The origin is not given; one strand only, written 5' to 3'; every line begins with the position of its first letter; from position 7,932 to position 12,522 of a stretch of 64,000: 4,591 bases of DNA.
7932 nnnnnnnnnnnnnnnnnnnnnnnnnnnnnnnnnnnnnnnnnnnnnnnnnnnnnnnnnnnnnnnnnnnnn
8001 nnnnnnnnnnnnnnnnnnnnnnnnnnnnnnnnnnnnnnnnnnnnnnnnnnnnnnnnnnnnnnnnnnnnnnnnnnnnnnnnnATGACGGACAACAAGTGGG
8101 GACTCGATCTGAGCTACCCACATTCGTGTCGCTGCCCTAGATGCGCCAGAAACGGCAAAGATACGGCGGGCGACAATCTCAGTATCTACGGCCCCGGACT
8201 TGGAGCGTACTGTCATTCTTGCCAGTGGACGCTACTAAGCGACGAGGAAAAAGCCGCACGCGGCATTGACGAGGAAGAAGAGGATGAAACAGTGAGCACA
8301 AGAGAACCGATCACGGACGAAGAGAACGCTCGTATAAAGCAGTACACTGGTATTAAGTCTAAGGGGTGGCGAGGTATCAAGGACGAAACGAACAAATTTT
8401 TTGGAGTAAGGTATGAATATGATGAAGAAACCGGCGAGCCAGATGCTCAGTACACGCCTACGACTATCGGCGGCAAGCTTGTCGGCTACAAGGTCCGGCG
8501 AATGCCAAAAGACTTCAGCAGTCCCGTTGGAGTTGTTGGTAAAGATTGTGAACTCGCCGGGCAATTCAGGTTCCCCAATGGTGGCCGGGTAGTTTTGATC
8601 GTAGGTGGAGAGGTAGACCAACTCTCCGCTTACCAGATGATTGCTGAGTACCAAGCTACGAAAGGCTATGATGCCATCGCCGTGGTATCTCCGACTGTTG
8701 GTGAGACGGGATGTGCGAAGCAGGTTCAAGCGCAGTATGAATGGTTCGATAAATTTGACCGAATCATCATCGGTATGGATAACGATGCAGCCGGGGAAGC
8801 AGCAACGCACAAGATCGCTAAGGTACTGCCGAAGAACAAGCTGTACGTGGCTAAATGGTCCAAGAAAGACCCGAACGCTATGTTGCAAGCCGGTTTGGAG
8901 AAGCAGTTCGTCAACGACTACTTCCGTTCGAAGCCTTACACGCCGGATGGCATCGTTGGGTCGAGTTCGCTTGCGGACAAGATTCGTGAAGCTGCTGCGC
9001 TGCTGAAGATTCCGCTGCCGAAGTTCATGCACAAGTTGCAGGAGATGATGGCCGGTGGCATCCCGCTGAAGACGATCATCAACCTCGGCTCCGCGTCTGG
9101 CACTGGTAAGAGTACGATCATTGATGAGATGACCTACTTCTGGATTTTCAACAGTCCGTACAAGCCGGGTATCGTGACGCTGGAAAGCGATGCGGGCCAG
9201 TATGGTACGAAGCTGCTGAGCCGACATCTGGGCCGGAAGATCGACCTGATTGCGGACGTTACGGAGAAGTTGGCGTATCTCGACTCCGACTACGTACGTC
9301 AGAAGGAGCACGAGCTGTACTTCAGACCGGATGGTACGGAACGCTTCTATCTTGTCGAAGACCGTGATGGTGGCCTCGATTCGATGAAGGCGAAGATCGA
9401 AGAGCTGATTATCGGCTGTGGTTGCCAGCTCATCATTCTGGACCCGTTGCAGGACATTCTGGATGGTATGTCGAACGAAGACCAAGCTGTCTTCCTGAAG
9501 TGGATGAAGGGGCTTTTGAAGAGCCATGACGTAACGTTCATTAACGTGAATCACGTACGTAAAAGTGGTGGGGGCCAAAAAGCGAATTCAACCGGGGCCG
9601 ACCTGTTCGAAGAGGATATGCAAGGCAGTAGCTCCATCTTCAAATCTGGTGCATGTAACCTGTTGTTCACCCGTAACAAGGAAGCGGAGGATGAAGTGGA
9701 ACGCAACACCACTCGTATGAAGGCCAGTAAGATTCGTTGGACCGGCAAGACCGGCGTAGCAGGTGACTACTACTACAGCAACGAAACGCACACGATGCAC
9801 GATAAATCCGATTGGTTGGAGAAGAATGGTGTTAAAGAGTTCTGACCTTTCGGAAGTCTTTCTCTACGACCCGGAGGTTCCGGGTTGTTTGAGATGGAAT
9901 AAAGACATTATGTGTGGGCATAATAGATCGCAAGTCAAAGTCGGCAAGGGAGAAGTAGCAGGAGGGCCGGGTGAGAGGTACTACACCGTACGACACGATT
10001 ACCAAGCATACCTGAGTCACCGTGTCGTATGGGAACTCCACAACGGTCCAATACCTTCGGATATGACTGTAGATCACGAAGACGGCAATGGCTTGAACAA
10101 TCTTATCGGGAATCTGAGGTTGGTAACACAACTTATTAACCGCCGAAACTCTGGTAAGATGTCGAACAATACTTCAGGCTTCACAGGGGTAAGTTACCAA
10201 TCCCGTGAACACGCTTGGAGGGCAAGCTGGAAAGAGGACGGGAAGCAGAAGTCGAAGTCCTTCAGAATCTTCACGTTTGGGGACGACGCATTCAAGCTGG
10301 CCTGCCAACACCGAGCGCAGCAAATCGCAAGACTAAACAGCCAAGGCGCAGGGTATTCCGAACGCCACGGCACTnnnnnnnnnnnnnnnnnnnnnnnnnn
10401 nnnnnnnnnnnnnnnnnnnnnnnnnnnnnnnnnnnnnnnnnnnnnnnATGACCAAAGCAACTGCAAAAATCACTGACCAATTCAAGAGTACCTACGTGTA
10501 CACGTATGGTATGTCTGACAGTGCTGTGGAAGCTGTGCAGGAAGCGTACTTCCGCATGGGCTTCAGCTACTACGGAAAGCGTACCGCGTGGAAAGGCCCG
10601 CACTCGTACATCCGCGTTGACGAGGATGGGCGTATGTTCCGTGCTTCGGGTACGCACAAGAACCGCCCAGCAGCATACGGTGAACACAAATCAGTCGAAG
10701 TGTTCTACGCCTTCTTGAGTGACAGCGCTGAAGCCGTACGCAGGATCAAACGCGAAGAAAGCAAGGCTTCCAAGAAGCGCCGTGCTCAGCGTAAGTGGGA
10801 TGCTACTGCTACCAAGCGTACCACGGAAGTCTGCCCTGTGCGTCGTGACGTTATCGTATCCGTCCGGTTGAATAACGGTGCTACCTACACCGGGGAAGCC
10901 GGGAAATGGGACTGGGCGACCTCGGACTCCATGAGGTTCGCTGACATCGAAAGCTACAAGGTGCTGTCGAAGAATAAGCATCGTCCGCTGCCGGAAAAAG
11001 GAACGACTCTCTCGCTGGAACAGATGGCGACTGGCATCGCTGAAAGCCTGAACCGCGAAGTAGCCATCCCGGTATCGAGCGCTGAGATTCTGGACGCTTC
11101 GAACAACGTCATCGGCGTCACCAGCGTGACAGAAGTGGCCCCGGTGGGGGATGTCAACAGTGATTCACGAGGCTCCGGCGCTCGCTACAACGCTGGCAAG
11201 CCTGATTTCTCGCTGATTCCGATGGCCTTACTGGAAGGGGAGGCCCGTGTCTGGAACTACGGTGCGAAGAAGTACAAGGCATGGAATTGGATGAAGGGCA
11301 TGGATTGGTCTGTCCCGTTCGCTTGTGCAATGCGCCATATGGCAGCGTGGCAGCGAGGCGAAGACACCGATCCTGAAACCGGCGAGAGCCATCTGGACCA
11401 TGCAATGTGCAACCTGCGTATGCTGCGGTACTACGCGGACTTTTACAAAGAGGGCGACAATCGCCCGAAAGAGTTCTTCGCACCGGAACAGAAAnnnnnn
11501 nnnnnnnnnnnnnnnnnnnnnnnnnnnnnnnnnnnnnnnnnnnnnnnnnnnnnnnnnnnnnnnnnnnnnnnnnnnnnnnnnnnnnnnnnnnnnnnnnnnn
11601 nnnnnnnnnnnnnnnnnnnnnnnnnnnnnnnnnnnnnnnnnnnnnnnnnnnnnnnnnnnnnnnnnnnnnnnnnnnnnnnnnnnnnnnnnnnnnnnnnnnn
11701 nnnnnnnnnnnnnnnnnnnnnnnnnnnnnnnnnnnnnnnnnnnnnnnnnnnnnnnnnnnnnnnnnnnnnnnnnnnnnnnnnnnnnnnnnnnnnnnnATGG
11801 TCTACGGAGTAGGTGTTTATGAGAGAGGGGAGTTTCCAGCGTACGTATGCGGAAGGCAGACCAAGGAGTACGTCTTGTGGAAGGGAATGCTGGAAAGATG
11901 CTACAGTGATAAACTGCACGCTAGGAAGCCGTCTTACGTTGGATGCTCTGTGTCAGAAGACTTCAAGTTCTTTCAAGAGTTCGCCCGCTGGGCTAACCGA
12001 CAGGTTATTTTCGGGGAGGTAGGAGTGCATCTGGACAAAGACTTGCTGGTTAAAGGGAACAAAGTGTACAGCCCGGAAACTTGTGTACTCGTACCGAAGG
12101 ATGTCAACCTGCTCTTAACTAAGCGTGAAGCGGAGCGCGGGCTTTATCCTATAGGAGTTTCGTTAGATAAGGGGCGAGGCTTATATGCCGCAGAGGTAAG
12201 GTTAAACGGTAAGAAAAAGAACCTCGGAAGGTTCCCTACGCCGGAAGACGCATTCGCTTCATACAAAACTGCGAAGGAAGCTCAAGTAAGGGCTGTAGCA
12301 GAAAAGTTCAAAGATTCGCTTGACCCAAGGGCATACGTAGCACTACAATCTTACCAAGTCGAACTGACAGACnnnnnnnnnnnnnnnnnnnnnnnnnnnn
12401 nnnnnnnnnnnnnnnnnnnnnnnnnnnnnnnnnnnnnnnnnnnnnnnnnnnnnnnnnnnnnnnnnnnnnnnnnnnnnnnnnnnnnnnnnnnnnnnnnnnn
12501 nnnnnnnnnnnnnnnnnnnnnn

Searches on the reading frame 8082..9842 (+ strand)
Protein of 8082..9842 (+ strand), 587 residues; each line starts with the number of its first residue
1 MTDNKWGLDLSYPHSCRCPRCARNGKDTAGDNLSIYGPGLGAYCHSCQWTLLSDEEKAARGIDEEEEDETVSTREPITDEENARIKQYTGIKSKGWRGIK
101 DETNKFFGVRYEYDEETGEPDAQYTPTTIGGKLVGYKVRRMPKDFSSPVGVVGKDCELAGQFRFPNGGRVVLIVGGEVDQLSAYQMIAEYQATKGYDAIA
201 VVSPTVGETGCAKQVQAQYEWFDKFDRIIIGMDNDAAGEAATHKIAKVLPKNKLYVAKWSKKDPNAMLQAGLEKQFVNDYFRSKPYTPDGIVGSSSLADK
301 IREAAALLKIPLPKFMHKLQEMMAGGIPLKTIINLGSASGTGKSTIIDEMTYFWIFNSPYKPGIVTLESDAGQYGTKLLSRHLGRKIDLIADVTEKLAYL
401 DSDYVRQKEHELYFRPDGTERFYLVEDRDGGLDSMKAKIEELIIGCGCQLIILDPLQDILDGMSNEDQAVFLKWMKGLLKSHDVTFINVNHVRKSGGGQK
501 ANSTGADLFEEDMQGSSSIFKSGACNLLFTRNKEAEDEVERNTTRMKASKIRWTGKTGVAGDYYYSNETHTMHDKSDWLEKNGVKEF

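Call 91: search_protein_families(library=pfam, proteins=[window:8082-9842:+], max_evalue=0.001)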
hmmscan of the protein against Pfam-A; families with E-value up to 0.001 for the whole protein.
window:8082-9842:+ (587 aa): 4 families
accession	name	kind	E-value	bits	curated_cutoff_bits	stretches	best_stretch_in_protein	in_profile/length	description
PF13481.12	AAA_25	-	9e-09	35.7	27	1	319-496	22-194/195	AAA domain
PF13155.12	Toprim_2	-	2.6e-07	31.4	22.1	1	173-267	2-87/88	Toprim-like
PF06745.19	ATPase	-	3.8e-05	23.6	26.6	1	317-497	6-169/231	KaiC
PF13662.12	Toprim_4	-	0.00098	19.7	25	0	223-252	48-77/85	Toprim domain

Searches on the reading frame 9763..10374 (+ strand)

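Call 91: search_protein_families(library=pfam, proteins=[window:9763-10374:+], max_evalue=0.001)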
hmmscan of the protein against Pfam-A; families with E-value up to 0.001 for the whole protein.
window:9763-10374:+ (204 aa): 2 families
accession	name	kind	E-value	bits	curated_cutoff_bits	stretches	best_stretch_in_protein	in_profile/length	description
PF13392.12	HNH_3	-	1.1e-16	60.6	24.8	1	84-128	2-46/46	HNH endonuclease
PF00847.26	AP2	-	1.6e-09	38.3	33.3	1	139-186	2-50/54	AP2 domain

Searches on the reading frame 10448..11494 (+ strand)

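Call 78: search_protein_families(library=pfam, proteins=[window:10448-11494:+], max_evalue=0.001)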
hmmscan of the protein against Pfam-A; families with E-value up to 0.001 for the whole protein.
window:10448-11494:+ (349 aa): 1 family
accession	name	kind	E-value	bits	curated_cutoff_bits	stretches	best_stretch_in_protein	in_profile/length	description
PF18909.5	dGTP_diPhyd_N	-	6.4e-29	100.3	27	1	242-339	2-99/99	dATP/dGTP diphosphohydrolase, N-terminal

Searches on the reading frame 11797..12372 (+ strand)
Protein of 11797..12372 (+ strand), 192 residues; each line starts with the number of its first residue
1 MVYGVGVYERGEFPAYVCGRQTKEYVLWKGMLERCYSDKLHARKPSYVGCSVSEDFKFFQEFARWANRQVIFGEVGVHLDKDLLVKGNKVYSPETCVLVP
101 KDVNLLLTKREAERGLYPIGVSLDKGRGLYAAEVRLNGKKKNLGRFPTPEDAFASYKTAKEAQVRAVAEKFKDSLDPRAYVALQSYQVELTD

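Call 78: search_protein_families(library=pfam, proteins=[window:11797-12372:+], max_evalue=0.001)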
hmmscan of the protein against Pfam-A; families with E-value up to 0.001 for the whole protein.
window:11797-12372:+ (192 aa): 1 family
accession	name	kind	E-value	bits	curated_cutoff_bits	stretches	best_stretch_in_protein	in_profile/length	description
PF00847.26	AP2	-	0.00091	19.9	33.3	0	119-163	4-51/54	AP2 domain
